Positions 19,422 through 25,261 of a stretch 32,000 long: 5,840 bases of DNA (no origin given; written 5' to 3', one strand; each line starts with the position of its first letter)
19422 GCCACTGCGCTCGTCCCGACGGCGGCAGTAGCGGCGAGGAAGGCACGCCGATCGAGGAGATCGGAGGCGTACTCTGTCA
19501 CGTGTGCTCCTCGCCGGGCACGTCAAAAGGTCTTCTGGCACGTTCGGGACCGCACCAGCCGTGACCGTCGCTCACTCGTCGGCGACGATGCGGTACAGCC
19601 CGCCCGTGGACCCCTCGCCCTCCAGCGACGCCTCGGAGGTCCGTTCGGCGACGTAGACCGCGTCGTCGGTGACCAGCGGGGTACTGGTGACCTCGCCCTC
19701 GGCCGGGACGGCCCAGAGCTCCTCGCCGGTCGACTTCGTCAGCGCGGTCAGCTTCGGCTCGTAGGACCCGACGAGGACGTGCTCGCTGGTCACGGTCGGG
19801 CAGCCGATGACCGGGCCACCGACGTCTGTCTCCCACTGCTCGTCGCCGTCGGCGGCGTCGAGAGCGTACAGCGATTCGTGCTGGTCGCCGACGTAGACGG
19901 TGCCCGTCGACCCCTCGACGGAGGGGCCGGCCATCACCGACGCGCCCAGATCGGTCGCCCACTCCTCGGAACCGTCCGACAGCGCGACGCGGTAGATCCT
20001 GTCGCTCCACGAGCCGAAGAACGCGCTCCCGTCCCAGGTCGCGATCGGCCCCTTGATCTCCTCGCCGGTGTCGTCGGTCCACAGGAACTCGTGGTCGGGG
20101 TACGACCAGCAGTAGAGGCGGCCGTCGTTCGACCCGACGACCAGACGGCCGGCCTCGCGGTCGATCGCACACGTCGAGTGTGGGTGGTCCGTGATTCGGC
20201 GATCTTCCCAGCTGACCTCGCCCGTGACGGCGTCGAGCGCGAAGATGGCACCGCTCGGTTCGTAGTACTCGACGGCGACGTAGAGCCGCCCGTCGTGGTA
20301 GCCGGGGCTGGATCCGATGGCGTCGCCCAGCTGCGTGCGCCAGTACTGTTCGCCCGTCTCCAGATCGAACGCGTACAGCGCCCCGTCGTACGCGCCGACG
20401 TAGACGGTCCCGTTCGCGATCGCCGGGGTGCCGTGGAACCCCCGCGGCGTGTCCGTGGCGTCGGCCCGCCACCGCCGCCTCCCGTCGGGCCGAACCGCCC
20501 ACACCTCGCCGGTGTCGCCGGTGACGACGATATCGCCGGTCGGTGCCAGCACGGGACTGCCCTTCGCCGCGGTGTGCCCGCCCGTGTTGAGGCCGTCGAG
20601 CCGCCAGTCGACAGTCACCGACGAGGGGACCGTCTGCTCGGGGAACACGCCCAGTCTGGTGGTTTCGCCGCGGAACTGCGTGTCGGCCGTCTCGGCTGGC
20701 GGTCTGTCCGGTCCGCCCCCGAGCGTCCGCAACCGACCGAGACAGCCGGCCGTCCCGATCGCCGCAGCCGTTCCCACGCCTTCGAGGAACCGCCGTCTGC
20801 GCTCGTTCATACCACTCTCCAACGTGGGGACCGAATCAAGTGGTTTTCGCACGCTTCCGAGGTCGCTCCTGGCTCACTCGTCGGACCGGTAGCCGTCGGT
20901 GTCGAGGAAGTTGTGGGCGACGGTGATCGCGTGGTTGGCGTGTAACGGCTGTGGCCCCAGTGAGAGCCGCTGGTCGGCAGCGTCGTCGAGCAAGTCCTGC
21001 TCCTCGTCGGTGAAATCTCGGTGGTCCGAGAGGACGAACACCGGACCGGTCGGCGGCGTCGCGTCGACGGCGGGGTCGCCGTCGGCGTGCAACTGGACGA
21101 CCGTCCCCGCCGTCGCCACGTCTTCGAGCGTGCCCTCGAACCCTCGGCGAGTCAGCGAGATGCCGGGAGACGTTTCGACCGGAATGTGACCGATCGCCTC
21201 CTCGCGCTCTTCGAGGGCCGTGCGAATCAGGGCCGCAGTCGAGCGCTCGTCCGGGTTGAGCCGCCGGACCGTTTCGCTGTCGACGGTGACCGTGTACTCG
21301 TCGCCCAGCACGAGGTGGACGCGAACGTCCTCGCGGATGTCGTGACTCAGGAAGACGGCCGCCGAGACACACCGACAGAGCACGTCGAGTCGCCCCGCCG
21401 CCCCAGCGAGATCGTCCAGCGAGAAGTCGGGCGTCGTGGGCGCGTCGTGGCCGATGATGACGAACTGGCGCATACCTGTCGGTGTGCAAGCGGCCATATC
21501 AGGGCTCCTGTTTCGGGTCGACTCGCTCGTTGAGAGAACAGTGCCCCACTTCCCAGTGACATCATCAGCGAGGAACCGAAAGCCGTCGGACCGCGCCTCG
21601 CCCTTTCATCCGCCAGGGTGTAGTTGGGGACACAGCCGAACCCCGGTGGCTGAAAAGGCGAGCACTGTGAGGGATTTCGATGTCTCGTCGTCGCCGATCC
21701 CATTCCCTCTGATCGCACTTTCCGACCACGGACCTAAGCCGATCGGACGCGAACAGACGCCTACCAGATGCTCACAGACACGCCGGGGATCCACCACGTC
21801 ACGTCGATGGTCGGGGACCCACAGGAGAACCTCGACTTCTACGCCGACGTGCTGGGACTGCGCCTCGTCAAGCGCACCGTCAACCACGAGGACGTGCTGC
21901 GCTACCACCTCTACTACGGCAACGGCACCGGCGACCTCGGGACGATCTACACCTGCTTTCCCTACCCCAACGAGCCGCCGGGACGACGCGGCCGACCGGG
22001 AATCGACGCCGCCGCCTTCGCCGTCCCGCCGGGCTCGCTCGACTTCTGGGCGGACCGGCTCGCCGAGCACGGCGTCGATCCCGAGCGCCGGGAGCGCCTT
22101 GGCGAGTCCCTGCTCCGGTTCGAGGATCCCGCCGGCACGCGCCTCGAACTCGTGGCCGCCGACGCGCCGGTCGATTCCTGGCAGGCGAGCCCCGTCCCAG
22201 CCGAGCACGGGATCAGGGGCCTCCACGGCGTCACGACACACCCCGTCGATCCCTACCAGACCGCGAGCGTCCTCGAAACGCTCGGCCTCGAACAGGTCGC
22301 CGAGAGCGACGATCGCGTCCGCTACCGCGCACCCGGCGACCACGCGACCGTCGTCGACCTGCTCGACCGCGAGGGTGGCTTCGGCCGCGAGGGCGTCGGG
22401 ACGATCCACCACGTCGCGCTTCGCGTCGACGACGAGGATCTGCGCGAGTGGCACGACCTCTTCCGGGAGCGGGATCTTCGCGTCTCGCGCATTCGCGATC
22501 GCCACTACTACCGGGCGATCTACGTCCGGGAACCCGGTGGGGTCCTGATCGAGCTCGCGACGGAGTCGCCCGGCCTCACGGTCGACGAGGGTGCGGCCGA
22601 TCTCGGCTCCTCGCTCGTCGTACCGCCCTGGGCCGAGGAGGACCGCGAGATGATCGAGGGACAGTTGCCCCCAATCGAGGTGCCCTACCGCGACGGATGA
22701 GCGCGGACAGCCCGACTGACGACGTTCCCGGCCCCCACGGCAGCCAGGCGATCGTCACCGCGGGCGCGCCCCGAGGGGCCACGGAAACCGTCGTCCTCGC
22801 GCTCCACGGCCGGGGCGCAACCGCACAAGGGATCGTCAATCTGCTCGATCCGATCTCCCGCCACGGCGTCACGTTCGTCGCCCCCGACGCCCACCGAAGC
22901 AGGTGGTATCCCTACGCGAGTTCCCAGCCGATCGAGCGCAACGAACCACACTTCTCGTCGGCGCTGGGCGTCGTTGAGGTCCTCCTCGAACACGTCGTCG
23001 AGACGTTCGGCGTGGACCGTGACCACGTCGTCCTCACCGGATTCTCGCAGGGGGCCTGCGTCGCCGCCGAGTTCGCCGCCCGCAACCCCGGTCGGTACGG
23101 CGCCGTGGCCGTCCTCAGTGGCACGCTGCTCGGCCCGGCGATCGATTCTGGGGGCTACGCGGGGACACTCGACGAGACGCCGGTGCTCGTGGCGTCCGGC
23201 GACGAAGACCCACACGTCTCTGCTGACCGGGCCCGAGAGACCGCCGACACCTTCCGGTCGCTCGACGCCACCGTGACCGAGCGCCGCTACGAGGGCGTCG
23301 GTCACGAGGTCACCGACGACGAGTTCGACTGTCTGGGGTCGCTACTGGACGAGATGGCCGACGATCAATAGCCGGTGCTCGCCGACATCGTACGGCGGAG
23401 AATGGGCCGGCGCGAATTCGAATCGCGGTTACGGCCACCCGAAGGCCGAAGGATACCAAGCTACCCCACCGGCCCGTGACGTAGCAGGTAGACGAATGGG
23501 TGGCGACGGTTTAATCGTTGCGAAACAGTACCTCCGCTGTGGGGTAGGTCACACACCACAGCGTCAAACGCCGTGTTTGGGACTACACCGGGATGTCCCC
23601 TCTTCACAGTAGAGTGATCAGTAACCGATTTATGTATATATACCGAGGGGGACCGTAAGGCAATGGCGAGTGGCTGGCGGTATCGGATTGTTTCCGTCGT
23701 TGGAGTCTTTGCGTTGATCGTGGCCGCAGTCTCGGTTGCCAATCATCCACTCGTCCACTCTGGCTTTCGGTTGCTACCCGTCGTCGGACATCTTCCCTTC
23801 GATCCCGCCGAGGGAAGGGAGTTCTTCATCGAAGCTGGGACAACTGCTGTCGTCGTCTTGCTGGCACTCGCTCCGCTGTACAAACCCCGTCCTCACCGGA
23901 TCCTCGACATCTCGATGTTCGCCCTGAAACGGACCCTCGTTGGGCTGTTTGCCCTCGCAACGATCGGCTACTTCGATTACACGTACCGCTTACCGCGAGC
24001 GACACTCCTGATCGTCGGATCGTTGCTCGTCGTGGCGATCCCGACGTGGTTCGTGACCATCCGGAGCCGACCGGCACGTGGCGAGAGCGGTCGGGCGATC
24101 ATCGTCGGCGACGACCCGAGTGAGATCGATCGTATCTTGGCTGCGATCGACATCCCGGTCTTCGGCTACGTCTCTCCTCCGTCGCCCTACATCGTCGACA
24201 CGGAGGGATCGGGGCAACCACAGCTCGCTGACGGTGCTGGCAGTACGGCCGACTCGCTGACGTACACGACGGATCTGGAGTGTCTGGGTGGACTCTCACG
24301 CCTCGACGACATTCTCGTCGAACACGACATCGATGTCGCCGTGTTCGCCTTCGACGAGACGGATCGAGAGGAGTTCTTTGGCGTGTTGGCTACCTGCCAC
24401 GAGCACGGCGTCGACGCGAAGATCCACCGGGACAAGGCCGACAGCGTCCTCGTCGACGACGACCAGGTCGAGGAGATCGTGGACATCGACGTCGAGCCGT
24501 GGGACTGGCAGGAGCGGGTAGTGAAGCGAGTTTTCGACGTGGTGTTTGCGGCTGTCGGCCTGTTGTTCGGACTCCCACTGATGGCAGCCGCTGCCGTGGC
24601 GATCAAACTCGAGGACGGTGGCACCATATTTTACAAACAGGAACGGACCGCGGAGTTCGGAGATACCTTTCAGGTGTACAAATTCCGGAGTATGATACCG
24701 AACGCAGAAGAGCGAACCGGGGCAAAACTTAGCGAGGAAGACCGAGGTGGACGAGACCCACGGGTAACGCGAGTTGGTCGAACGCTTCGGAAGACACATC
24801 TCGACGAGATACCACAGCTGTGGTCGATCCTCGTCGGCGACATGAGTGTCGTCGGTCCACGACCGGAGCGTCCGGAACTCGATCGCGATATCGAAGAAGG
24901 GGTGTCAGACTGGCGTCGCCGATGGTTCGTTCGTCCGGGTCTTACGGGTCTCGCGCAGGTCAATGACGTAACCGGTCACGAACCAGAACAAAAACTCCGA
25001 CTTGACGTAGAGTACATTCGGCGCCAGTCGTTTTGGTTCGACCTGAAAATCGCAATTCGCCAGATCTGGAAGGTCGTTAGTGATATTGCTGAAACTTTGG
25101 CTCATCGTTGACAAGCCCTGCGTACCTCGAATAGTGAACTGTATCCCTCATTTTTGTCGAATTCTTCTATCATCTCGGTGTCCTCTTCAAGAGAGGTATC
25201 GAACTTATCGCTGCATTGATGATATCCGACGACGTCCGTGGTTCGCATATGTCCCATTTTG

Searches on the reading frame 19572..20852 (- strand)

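Call 57: search_protein_families(library=pfam, proteins=[window:19572-20852:-], max_evalue=0.001)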
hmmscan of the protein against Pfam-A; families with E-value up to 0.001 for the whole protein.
window:19572-20852:- (426 aa): 4 families
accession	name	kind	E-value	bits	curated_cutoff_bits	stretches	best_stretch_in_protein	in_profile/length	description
PF13570.13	Beta-prop_ACSF4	-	6.9e-42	144.4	133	2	200-399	28-229/329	Beta-alanine-activating enzyme, beta-propeller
PF13360.13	PQQ_2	-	3.9e-39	135.1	27.6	3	115-220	3-102/233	Outer membrane protein assembly factor BamB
PF01011.28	PQQ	-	3.2e-14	53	26.7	0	131-174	41-84/595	Glucose/ethanol/alcohol dehydrogenase, beta-propeller domain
PF23414.1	Beta-prop_EML_2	-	9.4e-05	22.3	90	1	151-252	14-111/266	Echinoderm microtubule-associated protein second beta-propeller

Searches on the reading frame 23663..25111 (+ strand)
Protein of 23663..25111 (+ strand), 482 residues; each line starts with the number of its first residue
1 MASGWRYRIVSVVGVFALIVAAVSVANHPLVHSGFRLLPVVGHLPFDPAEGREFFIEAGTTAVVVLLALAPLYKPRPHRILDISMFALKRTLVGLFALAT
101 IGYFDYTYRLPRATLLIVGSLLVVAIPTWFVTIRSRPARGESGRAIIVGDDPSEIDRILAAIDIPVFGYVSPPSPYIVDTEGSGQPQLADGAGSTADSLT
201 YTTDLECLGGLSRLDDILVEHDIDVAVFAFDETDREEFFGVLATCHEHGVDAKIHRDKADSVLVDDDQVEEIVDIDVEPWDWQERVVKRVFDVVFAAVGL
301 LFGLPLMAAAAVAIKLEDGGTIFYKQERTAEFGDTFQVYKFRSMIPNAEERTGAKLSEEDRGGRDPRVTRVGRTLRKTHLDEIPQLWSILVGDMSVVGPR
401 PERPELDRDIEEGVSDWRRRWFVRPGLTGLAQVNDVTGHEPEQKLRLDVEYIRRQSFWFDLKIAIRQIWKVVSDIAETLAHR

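Call 57: search_protein_families(library=pfam, proteins=[window:23663-25111:+], max_evalue=0.001)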
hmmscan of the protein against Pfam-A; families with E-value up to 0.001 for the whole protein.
window:23663-25111:+ (482 aa): 1 family
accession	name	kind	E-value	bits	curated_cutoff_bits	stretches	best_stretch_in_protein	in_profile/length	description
PF02397.22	Bac_transf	-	3.8e-61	206.2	27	1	288-472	1-178/179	Bacterial sugar transferase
